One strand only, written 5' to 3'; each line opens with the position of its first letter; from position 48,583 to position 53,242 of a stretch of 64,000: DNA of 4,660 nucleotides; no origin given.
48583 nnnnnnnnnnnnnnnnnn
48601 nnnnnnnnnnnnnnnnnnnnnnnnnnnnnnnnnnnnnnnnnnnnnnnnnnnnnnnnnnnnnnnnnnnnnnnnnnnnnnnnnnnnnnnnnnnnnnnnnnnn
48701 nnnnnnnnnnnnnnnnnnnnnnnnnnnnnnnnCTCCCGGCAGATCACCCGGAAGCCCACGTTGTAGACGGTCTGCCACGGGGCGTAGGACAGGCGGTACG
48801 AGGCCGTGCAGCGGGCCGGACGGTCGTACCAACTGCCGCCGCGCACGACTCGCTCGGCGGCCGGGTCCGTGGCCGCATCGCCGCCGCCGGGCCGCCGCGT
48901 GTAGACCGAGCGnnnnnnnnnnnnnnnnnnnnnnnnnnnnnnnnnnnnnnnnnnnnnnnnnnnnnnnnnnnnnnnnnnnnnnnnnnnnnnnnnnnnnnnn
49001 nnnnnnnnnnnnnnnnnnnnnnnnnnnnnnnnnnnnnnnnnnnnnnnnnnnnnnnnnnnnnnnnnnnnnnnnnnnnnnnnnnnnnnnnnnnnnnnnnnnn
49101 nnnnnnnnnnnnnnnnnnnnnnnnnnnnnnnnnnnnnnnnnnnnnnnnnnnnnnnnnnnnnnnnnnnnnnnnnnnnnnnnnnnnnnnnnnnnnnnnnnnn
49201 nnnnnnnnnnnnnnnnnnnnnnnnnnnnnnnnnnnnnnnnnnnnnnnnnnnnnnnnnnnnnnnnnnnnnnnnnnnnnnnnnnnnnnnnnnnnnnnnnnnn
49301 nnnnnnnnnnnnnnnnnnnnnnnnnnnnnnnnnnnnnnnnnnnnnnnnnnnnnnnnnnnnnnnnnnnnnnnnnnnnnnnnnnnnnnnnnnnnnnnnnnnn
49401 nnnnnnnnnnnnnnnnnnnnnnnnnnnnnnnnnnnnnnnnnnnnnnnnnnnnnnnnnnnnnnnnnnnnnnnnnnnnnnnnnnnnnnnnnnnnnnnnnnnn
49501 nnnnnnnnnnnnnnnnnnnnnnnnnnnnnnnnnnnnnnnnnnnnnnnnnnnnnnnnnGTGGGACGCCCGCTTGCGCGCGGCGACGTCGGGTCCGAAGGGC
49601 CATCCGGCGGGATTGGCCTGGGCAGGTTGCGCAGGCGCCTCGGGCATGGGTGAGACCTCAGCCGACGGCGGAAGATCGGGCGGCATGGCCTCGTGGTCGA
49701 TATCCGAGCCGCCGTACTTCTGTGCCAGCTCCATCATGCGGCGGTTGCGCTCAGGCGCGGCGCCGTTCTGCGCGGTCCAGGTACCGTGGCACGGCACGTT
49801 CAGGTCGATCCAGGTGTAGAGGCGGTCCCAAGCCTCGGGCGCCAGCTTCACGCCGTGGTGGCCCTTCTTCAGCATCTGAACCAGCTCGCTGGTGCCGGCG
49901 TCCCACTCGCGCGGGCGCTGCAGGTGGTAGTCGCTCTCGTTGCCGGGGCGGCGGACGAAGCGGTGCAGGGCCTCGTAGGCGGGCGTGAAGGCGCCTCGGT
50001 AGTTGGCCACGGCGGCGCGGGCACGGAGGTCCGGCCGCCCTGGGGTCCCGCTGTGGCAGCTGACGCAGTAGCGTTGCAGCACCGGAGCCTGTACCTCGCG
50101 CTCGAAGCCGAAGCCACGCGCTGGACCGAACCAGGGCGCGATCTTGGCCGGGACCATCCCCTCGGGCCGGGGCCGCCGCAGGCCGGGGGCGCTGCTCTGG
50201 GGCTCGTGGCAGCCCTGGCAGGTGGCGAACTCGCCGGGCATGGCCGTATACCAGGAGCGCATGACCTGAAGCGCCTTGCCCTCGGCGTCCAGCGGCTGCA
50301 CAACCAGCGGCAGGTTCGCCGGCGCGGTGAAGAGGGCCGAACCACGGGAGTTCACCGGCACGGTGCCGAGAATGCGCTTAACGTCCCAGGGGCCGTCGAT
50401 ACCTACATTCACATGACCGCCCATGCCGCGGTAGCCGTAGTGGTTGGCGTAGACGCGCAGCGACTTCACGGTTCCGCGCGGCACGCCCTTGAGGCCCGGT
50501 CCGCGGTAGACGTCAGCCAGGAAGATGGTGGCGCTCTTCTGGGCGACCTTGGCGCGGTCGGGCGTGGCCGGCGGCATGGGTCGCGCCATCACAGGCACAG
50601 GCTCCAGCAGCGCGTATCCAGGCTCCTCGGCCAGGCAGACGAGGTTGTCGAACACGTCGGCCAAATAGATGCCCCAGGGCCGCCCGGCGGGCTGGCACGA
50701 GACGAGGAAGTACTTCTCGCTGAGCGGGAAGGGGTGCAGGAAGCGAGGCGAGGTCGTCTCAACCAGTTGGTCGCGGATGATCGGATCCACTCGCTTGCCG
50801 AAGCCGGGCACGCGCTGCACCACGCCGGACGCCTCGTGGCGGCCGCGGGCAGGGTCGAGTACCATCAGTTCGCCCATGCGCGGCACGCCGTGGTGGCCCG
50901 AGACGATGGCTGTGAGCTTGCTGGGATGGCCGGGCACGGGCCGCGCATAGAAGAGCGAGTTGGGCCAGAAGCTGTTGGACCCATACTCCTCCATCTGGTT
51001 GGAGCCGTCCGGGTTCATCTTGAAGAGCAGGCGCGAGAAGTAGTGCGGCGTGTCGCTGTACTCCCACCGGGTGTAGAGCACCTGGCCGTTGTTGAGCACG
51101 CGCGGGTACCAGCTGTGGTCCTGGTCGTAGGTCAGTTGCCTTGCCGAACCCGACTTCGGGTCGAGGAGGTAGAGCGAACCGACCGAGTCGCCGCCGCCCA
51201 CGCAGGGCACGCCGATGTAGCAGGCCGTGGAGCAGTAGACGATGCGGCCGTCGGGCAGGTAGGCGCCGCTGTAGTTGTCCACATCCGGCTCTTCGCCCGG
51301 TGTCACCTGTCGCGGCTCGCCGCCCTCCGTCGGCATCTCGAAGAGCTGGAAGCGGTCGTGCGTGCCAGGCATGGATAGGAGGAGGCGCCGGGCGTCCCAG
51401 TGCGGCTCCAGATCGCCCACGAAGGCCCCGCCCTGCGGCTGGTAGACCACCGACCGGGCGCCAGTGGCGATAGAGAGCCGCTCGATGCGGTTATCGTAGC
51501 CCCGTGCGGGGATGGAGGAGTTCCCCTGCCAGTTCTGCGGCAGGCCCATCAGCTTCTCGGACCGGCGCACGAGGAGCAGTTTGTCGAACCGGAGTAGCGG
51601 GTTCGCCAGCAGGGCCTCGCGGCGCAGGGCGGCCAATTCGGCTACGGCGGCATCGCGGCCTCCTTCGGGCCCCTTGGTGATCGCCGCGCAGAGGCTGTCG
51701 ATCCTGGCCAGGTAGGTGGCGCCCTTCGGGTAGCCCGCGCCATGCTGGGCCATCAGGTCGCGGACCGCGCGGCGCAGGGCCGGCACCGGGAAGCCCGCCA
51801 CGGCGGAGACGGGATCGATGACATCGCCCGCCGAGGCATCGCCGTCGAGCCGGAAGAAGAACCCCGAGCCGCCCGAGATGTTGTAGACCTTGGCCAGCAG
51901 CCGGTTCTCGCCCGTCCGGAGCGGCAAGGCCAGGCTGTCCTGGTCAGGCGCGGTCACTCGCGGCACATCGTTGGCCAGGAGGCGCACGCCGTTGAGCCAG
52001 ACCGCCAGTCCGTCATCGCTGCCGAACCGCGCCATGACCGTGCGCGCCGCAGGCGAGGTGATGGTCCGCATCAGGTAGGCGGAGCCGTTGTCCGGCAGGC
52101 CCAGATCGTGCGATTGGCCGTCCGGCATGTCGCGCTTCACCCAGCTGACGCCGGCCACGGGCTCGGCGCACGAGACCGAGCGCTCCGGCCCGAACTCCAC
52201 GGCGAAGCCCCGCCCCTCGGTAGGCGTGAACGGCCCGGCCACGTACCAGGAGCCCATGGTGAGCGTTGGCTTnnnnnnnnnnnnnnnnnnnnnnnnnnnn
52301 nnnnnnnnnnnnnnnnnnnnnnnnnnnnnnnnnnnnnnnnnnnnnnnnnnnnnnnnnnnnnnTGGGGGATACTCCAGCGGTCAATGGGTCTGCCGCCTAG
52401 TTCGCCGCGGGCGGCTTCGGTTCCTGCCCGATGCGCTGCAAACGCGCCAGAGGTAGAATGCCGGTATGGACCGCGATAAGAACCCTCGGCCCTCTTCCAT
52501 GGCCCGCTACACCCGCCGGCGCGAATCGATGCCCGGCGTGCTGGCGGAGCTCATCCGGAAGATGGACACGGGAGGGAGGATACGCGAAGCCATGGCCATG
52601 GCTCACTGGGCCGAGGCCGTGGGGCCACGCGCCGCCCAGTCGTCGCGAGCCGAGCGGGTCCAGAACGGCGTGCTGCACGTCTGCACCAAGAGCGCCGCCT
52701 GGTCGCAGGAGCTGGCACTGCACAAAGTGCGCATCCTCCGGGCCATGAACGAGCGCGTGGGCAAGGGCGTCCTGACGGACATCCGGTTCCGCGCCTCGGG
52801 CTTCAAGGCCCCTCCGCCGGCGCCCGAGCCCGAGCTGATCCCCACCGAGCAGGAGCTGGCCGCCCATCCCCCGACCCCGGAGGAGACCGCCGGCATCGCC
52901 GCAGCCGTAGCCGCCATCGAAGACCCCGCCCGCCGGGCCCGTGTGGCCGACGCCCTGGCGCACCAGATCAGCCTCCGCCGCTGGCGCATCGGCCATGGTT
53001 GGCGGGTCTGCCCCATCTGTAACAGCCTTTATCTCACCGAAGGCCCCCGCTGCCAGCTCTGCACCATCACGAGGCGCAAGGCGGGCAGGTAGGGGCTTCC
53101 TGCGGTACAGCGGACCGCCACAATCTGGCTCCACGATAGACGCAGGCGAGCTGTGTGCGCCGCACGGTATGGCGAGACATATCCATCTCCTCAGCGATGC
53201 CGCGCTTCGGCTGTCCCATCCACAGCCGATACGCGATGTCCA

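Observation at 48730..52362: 1210-aa PA14 / HzsA-like / di-CxxCH / pseudo-FGE protein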

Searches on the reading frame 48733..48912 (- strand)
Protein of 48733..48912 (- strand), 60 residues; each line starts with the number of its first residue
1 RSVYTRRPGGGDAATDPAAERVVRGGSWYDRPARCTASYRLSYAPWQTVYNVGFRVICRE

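Call 47: search_solved_structures(query=window:48733-48912:-, max_evalue=10, show_alignments=5)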
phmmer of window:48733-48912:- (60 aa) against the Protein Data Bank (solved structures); distinct sequences matched with E-value up to 10: 2.
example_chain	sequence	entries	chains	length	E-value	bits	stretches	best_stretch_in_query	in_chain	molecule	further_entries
2y3c_A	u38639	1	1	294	1.8e-05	28.1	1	19-59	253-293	TREPONEMA DENTICOLA VARIABLE PROTEIN 1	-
2opk_A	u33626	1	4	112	2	12.2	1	16-37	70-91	Hypothetical protein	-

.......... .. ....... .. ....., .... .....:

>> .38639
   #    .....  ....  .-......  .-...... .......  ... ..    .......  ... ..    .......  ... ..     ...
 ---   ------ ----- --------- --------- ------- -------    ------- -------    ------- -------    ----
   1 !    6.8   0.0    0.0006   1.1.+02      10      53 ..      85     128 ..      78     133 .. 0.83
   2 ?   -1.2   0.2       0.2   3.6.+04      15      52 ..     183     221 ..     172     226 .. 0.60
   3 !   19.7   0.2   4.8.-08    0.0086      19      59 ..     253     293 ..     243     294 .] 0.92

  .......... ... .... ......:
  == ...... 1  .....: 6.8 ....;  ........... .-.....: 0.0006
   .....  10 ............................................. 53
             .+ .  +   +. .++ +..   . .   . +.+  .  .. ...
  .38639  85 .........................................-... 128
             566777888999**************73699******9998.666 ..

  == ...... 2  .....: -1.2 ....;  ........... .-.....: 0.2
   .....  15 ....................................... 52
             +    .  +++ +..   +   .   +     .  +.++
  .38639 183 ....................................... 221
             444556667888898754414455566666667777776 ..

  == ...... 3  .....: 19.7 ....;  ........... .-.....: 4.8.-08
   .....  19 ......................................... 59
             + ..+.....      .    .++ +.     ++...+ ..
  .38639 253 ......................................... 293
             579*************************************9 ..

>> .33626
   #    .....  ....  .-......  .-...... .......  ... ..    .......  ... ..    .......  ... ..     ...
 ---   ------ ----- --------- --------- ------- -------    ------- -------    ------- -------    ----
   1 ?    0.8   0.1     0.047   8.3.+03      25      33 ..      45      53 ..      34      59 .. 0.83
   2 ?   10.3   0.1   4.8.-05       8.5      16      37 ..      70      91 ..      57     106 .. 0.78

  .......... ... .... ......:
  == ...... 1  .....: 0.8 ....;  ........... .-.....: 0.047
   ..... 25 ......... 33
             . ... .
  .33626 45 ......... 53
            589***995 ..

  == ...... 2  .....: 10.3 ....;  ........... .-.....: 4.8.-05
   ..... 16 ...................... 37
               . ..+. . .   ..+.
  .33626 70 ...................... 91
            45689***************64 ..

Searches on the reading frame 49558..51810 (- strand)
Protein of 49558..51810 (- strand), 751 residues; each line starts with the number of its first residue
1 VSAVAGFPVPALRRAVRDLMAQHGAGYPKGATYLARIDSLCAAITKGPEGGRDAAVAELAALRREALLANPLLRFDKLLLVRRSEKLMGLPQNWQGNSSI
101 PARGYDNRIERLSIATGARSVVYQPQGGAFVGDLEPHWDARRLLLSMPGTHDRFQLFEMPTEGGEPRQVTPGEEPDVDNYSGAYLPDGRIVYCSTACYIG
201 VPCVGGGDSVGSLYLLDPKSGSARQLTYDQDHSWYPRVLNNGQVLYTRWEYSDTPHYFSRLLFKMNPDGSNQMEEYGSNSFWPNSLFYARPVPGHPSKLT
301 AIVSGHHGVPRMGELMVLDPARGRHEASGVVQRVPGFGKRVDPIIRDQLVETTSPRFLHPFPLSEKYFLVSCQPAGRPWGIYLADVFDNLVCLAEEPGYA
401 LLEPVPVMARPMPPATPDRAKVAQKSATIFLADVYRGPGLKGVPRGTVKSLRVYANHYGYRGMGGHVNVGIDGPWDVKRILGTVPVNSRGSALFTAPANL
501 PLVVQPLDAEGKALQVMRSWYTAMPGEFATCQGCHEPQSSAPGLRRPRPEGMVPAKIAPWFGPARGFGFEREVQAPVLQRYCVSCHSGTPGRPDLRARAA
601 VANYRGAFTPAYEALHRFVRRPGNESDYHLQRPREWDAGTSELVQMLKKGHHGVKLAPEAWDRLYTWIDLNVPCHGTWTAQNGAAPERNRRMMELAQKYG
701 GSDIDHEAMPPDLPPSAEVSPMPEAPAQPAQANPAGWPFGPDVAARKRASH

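Call 25: search_solved_structures(query=A2, max_evalue=10, show_alignments=3)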
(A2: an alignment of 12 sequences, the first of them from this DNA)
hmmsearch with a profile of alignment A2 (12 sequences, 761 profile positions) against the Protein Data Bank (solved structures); distinct sequences matched with E-value up to 10: 1.
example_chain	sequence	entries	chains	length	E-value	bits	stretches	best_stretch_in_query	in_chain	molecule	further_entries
5c2v_A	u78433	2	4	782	2e-09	39.5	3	481-547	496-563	HYDRAZINE SYNTHASE ALPHA SUBUNIT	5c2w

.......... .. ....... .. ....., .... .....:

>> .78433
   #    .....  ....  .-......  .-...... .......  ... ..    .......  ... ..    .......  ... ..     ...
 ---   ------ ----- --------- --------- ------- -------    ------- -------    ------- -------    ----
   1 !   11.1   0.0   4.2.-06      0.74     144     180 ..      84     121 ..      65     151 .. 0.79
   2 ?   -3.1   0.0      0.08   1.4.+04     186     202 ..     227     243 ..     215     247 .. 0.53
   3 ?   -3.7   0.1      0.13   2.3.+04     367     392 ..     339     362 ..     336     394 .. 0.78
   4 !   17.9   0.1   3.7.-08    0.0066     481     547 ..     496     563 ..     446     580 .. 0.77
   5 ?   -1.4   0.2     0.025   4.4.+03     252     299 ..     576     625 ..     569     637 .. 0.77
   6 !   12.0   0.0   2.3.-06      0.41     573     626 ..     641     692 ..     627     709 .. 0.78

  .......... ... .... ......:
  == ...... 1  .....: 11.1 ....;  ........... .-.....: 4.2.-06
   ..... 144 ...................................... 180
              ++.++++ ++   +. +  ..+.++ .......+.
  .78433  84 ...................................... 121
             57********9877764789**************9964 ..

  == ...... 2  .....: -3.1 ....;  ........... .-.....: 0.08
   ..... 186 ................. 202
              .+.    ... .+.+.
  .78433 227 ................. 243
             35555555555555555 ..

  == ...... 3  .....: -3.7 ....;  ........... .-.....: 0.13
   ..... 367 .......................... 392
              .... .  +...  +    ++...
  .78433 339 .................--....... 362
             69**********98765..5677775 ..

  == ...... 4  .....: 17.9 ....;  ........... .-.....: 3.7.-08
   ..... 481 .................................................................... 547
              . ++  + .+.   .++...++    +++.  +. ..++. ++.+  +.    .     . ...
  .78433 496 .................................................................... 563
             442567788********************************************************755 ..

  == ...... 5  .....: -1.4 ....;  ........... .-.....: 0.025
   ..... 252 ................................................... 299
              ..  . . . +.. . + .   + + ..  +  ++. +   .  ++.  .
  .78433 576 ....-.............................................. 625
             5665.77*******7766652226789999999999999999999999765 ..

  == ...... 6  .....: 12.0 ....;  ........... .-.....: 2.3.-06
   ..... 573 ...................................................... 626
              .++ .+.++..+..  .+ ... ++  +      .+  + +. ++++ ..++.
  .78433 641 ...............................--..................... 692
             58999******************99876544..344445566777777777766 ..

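Call 70: search_protein_representatives(protein=window:49558-51810:-)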
Query: 751 residues. Proteins with E-value up to 0.001 (for the whole library): 5097; up to 1e-10: 3136; up to 1e-30: 1350. The best 150 are listed.
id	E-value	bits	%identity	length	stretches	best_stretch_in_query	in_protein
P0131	3.0e-261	885.5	56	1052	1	5-733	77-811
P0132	2.1e-249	846.3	54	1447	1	9-748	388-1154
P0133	1.8e-247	840.0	56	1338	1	57-748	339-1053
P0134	6.3e-247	838.1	53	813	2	81-725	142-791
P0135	3.6e-242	822.4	54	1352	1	11-748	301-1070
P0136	6.7e-238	808.3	54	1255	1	7-747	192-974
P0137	1.9e-237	806.8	53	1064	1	10-727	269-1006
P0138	1.9e-232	790.2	60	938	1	5-591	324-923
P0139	3.3e-229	779.5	51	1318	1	10-727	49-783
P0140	4.6e-228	775.7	52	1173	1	52-747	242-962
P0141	8.1e-226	768.3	50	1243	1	8-749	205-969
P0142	3.1e-223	759.8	52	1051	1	38-746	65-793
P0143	6.8e-222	755.3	49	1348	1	10-741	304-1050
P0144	9.3e-222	754.9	53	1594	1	8-679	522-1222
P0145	1.9e-221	753.9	60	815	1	10-581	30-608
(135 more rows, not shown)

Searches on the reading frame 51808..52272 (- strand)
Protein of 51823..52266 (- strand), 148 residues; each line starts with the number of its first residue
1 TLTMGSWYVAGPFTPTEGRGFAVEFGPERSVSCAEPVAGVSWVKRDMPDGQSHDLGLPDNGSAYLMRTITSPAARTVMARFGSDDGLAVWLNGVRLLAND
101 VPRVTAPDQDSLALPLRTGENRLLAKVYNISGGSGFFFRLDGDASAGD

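Call 29: search_protein_families(library=pfam, proteins=[window:51823-52266:-], max_evalue=10)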
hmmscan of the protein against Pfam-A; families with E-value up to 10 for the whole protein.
seq(148 aa): 0 families

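Call 53: predict_structure(alignment_id=A3)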
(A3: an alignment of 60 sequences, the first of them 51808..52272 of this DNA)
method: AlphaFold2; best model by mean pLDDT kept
length: 155 residues; sequences in the alignment: 60
mean_pLDDT: 92.1   pTM: 0.86
mean pLDDT of the five models: 92.1, 91.9, 91.0, 90.0, 87.7
residues with pLDDT >= 90: 135; 70-90: 7; 50-70: 10; < 50: 3
segments of 3 or more residues with pLDDT < 50: none
pLDDT, mean of each block of 10 residues (from residue 1): 90 96 92 91 97 97 98 96 96 97 94 97 98 95 69 51
secondary structure, 60 per line:
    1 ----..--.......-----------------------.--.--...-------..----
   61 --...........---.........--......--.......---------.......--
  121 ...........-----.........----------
elements in order: E9-15 E45-47 E63-73 E77-85 E88-93 E96-102 E112-118 E121-131 E137-145

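Call 57: fold_search(model_id=the predicted structure, library=pdb)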
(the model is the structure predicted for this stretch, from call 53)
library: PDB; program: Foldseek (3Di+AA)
matches with E <= 10: 1681; with E <= 0.001: 62
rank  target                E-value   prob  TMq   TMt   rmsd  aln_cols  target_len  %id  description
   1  6x7z                  4.9e-05  1.00  0.46  0.40  10.5       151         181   15  Inositol-bound structure of Marinomonas primoryensis PA14 carbohydrate-binding domain (released 2021-06-02)
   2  6x8a_A                6.8e-05  1.00  0.56  0.48   7.3       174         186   11  Sucrose-bound structure of Marinomonas primoryensis PA14 carbohydrate-binding domain (released 2021-06-02)
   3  6m8m                  8.0e-05  1.00  0.51  0.47   6.5       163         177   14  PA14 sugar-binding domain from RTX adhesin (released 2019-09-04)
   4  2xvk                  8.4e-05  1.00  0.49  0.10   5.2       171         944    9  crystal structure of alpha-xylosidase (GH31) from Cellvibrio japonicus in complex with 5-fluoro-alpha-D-xylopyranosyl fl (released 2011-04-13)
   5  6xac                  8.4e-05  1.00  0.47  0.41  10.5       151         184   14  Galactose-bound structure of Marinomonas primoryensis PA14 carbohydrate-binding domain (released 2021-06-02)
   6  6xa5_A                9.9e-05  1.00  0.46  0.39  10.5       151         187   15  Trehalose-bound structure of Marinomonas primoryensis PA14 carbohydrate-binding domain (released 2021-06-02)
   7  6x7x                  1.1e-04  1.00  0.45  0.39  10.6       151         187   15  mannose-bound structure of Marinomonas primoryensis PA14 carbohydrate-binding domain (released 2021-06-02)
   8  5j6y                  1.2e-04  1.00  0.45  0.38  10.5       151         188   15  Crystal structure of PA14 domain of MpAFP Antifreeze protein (released 2017-06-07)
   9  4afa_A                1.3e-04  1.00  0.51  0.38   8.1       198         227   12  Crystal Structure of subtype-switched Epithelial Adhesin 1 to 2 A domain (Epa1to2A) from Candida glabrata in complex w (released 2012-10-17)
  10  6x8d                  1.3e-04  1.00  0.46  0.40  10.5       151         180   15  Arabinose-bound structure of Marinomonas primoryensis PA14 carbohydrate-binding domain (released 2021-06-02)
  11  6bjw                  1.4e-04  1.00  0.41  0.14   7.9       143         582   16  Eubacterium eligens Beta-glucuronidase (released 2018-07-25)
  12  6x7j                  1.6e-04  1.00  0.47  0.41  10.5       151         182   14  fucose-bound structure of Marinomonas primoryensis PA14 carbohydrate-binding domain (released 2021-06-02)
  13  2xvg                  2.1e-04  1.00  0.50  0.10   4.8       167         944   12  crystal structure of alpha-xylosidase (GH31) from Cellvibrio japonicus (released 2011-04-13)
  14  5jov                  2.4e-04  1.00  0.52  0.10   5.3       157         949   13  Bacteroides ovatus Xyloglucan PUL GH31 with bound 5FIdoF (released 2016-08-10)
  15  5jou                  2.4e-04  1.00  0.51  0.10   5.4       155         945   13  Bacteroides ovatus Xyloglucan PUL GH31 (released 2016-08-10)
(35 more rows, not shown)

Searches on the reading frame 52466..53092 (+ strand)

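Call 6: search_protein_families(library=pfam, proteins=[window:52466-53092:+], max_evalue=0.001)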
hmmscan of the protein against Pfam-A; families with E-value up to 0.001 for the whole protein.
window:52466-53092:+ (208 aa): 1 family
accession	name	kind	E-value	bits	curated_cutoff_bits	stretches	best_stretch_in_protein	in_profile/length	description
PF05258.17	DciA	-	7.2e-18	65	24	1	25-108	5-89/89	Dna[CI] antecedent, DciA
